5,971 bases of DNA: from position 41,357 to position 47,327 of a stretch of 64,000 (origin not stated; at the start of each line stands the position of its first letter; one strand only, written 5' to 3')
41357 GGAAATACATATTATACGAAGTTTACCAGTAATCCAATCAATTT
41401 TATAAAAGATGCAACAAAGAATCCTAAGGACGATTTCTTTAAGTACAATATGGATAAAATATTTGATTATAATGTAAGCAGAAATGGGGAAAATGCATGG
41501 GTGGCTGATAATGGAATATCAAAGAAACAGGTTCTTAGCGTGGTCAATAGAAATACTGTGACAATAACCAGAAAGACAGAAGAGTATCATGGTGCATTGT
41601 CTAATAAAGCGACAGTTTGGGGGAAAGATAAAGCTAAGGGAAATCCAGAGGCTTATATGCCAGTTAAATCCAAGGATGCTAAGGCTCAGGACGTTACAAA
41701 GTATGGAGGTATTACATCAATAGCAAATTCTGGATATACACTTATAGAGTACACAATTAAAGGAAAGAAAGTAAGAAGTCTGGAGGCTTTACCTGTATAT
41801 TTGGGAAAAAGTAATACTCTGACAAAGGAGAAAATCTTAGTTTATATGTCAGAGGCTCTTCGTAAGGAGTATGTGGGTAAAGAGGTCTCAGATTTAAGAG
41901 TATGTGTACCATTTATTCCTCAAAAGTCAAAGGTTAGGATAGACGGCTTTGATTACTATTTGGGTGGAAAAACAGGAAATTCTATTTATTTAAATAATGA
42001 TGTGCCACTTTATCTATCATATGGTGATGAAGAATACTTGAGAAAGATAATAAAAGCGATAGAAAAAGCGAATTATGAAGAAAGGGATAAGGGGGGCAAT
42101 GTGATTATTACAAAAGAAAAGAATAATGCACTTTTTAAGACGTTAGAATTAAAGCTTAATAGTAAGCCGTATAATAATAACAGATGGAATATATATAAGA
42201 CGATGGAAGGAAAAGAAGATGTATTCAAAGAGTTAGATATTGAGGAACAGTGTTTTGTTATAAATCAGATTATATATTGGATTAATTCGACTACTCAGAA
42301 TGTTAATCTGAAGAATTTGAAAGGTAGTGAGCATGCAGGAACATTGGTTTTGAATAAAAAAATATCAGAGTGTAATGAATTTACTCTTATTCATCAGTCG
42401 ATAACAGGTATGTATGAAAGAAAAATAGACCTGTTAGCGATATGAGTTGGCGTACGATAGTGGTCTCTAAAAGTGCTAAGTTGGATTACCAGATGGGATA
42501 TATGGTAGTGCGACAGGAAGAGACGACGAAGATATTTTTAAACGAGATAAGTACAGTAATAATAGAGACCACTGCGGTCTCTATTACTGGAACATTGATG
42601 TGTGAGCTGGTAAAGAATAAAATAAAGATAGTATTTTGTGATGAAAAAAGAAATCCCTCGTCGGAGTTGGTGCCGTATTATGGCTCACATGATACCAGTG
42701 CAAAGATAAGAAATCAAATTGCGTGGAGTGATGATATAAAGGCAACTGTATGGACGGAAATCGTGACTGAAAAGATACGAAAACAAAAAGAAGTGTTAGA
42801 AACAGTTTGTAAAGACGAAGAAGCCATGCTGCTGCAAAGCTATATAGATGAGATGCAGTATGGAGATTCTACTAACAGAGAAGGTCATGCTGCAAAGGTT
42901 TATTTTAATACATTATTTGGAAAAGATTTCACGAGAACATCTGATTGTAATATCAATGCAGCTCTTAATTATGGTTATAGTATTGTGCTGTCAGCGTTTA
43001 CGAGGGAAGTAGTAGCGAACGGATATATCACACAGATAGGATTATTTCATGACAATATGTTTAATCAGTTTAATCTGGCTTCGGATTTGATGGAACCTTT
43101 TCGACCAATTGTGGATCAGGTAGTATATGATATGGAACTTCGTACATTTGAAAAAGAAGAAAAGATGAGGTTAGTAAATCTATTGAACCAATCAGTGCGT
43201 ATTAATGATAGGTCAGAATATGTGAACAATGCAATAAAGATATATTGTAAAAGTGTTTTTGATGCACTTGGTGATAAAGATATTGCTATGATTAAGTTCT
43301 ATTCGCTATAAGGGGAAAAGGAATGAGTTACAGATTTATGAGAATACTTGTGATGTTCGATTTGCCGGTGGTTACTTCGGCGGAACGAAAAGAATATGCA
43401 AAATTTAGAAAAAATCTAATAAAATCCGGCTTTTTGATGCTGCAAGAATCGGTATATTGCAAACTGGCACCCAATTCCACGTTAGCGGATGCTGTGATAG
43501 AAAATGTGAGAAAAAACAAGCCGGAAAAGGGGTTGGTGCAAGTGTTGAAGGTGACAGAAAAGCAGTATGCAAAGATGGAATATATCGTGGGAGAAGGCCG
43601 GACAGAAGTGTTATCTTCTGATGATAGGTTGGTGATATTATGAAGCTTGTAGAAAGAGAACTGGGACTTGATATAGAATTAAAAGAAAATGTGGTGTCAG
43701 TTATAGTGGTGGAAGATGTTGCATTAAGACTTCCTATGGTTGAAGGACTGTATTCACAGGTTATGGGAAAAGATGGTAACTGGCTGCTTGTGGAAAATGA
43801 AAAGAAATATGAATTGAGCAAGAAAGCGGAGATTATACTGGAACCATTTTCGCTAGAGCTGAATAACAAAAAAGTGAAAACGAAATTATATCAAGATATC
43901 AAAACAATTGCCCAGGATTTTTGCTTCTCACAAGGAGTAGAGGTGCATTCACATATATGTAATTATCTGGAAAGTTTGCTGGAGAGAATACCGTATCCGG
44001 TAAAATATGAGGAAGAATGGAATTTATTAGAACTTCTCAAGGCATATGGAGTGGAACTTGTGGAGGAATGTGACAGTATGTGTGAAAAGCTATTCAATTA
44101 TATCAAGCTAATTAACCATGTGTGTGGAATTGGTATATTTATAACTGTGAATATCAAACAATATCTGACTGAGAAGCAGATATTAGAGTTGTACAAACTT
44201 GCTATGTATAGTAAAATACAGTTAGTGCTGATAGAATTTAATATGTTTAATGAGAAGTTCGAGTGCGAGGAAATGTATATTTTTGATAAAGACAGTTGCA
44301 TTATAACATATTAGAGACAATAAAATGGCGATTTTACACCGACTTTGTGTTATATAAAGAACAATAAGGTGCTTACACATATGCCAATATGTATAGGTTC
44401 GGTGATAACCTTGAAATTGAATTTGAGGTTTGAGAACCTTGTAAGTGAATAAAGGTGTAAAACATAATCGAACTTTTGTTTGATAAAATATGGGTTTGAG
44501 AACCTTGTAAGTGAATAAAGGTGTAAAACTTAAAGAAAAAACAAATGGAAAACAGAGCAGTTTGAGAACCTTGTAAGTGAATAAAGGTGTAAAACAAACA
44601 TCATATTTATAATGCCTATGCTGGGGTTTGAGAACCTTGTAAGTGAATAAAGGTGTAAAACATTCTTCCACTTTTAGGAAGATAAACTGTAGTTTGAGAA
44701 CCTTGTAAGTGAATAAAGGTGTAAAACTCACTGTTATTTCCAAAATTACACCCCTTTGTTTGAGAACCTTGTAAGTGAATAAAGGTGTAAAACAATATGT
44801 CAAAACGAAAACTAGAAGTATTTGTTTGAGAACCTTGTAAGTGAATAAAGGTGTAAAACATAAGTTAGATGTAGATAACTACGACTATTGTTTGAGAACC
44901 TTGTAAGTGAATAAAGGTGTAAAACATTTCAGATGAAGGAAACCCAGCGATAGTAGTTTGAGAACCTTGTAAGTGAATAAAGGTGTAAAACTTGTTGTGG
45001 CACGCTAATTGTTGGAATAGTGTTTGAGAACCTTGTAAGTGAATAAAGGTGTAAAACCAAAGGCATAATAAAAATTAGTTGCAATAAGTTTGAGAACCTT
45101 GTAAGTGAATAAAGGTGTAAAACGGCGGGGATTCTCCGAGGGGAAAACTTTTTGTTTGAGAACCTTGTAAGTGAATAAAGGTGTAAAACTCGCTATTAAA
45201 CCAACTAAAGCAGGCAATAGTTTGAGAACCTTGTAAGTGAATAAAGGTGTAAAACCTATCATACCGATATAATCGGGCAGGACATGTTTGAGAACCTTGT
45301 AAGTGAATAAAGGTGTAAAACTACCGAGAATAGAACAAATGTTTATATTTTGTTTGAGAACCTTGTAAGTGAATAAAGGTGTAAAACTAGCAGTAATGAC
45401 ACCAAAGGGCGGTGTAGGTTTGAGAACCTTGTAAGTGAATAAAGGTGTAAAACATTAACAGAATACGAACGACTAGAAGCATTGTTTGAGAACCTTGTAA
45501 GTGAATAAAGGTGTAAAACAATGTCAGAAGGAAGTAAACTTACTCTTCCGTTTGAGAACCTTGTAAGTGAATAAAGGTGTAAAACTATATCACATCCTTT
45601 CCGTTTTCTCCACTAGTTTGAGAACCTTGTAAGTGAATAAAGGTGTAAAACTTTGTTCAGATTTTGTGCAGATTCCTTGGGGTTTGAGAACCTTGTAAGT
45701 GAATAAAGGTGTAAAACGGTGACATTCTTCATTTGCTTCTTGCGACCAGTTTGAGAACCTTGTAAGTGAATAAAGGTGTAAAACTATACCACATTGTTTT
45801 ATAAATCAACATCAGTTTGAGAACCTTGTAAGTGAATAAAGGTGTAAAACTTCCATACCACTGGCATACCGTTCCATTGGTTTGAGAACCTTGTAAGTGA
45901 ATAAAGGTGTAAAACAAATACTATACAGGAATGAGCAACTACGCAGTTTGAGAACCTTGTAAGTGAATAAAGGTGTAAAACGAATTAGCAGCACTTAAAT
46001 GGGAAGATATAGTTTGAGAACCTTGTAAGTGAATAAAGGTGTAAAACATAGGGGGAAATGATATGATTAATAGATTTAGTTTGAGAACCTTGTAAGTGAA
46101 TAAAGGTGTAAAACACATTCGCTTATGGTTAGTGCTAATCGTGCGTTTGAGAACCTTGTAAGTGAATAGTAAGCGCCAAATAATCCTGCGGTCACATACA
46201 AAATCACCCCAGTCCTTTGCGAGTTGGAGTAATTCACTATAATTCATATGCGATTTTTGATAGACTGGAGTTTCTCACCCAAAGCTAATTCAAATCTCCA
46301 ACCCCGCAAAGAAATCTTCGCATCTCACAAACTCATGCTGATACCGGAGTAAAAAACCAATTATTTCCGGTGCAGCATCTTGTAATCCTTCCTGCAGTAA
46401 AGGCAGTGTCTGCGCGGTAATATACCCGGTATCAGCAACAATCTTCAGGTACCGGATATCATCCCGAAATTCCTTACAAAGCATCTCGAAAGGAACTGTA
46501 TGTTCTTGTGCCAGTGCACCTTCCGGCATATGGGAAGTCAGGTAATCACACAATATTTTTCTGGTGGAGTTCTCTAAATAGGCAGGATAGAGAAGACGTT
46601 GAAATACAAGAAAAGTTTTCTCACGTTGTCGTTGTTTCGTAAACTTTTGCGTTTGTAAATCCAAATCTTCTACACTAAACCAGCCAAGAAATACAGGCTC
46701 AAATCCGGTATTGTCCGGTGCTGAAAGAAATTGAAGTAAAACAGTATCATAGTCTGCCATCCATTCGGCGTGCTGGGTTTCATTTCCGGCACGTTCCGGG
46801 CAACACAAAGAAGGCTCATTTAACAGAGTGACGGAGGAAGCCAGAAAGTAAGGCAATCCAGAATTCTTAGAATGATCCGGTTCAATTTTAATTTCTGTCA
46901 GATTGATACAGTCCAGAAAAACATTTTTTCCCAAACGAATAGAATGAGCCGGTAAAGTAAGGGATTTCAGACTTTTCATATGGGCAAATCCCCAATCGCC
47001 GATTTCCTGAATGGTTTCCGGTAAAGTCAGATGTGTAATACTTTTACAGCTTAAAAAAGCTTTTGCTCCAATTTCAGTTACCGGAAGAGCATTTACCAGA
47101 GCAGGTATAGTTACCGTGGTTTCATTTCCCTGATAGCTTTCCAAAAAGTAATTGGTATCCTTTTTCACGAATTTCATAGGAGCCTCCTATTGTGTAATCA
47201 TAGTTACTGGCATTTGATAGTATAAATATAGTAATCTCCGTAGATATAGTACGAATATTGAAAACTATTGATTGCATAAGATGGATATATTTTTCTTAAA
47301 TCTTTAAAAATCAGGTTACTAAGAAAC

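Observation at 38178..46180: Complete type II-A CRISPR-Cas9 system with all parts readable: minus-strand tracrRNA, cas9-cas1-cas2-csn2, 26-spacer array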

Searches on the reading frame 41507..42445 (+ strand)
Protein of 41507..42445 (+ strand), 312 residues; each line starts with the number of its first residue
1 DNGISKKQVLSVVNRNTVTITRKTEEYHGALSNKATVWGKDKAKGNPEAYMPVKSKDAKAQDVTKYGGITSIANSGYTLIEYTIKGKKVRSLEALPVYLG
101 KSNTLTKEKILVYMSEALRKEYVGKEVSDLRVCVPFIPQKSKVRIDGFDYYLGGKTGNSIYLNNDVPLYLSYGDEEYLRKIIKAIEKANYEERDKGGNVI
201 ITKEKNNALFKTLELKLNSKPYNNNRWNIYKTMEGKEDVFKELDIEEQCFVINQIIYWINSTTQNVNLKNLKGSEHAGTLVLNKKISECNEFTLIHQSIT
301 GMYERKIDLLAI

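Call 16: search_solved_structures(query=window:41507-42445:+, show_alignments=1, max_evalue=1e-10)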
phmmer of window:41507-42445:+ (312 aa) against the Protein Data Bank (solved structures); distinct sequences matched with E-value up to 1e-10: 1.
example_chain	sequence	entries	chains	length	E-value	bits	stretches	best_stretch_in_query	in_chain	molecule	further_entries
9jwk_A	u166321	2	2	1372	6.1e-27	97.7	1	6-312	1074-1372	CRISPR-associated endonuclease Cas9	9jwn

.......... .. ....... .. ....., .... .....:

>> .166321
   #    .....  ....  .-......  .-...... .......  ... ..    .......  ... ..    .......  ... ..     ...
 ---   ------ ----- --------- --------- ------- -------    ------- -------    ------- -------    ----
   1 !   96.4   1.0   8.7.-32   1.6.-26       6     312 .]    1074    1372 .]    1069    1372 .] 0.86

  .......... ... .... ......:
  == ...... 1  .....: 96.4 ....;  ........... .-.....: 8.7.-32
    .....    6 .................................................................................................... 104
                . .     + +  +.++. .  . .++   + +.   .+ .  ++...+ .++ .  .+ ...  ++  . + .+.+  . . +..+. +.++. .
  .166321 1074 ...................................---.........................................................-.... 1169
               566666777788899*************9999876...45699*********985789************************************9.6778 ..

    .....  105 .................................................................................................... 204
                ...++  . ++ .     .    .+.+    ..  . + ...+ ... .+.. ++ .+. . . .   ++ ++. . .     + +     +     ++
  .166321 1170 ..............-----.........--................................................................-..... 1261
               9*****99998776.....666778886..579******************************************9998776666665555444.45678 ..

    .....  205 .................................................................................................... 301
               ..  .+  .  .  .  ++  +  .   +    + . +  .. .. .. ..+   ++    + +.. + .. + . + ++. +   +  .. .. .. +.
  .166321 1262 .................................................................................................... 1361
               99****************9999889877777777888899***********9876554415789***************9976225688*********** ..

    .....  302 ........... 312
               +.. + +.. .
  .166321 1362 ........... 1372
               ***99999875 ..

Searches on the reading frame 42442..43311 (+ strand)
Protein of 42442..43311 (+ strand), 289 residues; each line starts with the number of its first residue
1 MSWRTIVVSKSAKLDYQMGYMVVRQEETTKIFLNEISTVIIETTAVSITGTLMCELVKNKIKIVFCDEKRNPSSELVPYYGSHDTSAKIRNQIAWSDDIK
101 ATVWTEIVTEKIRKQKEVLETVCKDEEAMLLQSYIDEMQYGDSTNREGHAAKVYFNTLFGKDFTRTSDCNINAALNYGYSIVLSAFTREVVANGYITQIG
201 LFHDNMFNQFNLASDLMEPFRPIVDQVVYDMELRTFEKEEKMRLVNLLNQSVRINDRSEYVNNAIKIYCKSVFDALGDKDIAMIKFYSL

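Call 6: search_protein_families(library=pfam, proteins=[window:42442-43311:+])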
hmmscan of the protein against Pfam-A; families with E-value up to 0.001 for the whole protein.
window:42442-43311:+ (289 aa): 1 family
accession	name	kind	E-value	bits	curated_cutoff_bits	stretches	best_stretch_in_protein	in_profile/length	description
PF01867.21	Cas_Cas1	-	3.2e-29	102.4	22.3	1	7-231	3-249/283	CRISPR associated protein Cas1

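Call 55: search_protein_families(library=ncbifam, proteins=[window:42442-43311:+])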
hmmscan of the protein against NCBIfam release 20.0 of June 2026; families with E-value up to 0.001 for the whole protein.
window:42442-43311:+ (289 aa): 8 families
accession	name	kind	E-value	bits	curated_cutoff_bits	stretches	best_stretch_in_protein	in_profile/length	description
TIGR03639.1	cas1_NMENI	exception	7.3e-96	320.7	120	1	3-272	1-277/278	type II CRISPR-associated endonuclease Cas1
TIGR00287.1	cas1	equivalog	5.9e-27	94.6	71.7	1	10-235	7-257/327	CRISPR-associated endonuclease Cas1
NF049935.1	cas4g_cas1g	exception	3.5e-17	62.1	560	1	7-228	219-464/546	CRISPR-associated endonuclease Cas4g/Cas1g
TIGR04329.1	cas1_PREFRAN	exception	1.1e-16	60.8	300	1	8-263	12-280/317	type V CRISPR-associated endonuclease Cas1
TIGR04093.1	cas1_CYANO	exception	1.6e-15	56.9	385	1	24-231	28-255/334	type I-D CRISPR-associated endonuclease Cas1d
TIGR03640.1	cas1_DVULG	exception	4.3e-12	45.9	385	1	21-229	24-259/340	type I-C CRISPR-associated endonuclease Cas1c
TIGR03641.1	cas1_HMARI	exception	1.8e-09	37.4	304.1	1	12-231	9-245/324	type I-B CRISPR-associated endonuclease Cas1b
TIGR03983.1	cas1_MYXAN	equivalog_domain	6.8e-07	28.6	358.05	1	165-242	200-279/347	type I-MYXAN CRISPR-associated endonuclease Cas1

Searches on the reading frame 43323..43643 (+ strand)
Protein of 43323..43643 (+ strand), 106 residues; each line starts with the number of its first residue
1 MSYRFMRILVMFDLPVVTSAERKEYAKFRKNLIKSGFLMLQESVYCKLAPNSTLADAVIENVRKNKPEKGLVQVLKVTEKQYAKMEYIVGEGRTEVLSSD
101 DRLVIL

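Call 6: search_protein_families(library=pfam, proteins=[window:43323-43643:+])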
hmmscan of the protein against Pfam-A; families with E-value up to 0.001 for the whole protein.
window:43323-43643:+ (106 aa): 2 families
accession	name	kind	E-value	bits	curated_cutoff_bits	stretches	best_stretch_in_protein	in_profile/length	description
PF09827.14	CRISPR_Cas2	-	1.9e-16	60.5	23.8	1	6-85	1-74/74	CRISPR associated protein Cas2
PF20803.2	PaaX_M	-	9.2e-05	22.9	24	1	9-62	10-60/83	PaaX protein central Cas2-like domain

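Call 55: search_protein_families(library=ncbifam, proteins=[window:43338-43643:+])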
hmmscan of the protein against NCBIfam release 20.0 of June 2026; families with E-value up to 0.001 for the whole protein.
window:43338-43643:+ (101 aa): 1 family
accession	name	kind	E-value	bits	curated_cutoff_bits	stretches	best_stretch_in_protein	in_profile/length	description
TIGR01573.1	cas2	equivalog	2.3e-24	85.5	24.5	1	1-98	1-94/96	CRISPR-associated endonuclease Cas2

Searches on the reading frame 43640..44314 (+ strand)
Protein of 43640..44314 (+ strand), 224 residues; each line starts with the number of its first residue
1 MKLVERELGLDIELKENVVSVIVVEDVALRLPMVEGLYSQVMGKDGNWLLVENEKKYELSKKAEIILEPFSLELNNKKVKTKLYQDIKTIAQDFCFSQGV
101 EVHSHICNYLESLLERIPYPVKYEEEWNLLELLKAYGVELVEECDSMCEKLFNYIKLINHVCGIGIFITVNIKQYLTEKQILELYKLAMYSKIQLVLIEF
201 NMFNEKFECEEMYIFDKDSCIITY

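Call 6: search_protein_families(library=pfam, proteins=[window:43640-44314:+])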
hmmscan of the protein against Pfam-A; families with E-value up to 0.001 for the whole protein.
window:43640-44314:+ (224 aa): 1 family
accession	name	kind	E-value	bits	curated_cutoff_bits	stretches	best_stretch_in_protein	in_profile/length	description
PF09711.16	Cas_Csn2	-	2.7e-25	89.6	23.7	1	46-218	7-180/181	CRISPR-associated protein (Cas_Csn2)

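Call 55: search_protein_families(library=ncbifam, proteins=[window:43640-44314:+])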
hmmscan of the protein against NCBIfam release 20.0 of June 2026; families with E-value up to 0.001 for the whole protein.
window:43640-44314:+ (224 aa): 1 family
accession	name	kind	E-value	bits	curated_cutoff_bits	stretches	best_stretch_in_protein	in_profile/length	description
TIGR01866.1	cas_Csn2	equivalog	1.6e-45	155.5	35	1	3-221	2-221/222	type II-A CRISPR-associated protein Csn2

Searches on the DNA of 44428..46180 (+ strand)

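Call 17: search_dna_similar(query=window:44428-46180:+, collection=phages, mode=distant, max_evalue=1, max_rows=40)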
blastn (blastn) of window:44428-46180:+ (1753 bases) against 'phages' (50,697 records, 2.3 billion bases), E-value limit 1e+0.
Records with a match: 1; places in all: 1; records where one place covers at least 80% of the query: 0.
Best place of each record, by identity: >=99% 1.
By first word of the organism name: Klebsiella 1.
By host as written in the record: Klebsiella pneumoniae Kp2112 1.
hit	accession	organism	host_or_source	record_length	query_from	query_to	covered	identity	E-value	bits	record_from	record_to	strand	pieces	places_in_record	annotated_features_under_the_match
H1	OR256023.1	Klebsiella phage P61_1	Klebsiella pneumoniae Kp2112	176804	621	643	1%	100.0%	5e-1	43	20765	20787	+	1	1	hypothetical protein (x2)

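Call 18: search_dna_similar(query=window:44428-46180:+, collection=plasmids, mode=distant, max_evalue=1, max_rows=30)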
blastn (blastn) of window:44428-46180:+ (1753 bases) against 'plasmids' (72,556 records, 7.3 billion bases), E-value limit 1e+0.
Records with a match: 2; places in all: 2; records where one place covers at least 80% of the query: 0.
Best place of each record, by identity: 80-90% 2.
By first word of the organism name: uncultured 2.
By predicted mobility (MOB-suite, as given by PLSDB): non-mobilizable 2.
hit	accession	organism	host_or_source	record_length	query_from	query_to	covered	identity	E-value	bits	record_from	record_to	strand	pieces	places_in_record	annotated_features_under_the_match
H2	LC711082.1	uncultured archaeon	-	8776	79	120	2%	83.3%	5e-1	46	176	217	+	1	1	hypothetical protein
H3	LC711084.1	uncultured archaeon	-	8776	79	120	2%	83.3%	5e-1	46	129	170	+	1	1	DNA-binding protein, RHH family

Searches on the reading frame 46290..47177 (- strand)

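Call 6: search_protein_families(library=pfam, proteins=[window:46290-47177:-])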
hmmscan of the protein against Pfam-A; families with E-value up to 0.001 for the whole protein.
window:46290-47177:- (295 aa): 1 family
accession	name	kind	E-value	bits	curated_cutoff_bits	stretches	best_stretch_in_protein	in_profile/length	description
PF13306.12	LRR_5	-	5.2e-15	55.9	27.7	1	32-102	21-90/127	BspA type Leucine rich repeat region (6 copies)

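Call 62: search_protein_families(library=padloc, proteins=[window:46290-47177:-])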
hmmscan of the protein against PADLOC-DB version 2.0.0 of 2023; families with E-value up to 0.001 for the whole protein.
window:46290-47177:- (295 aa): 0 families
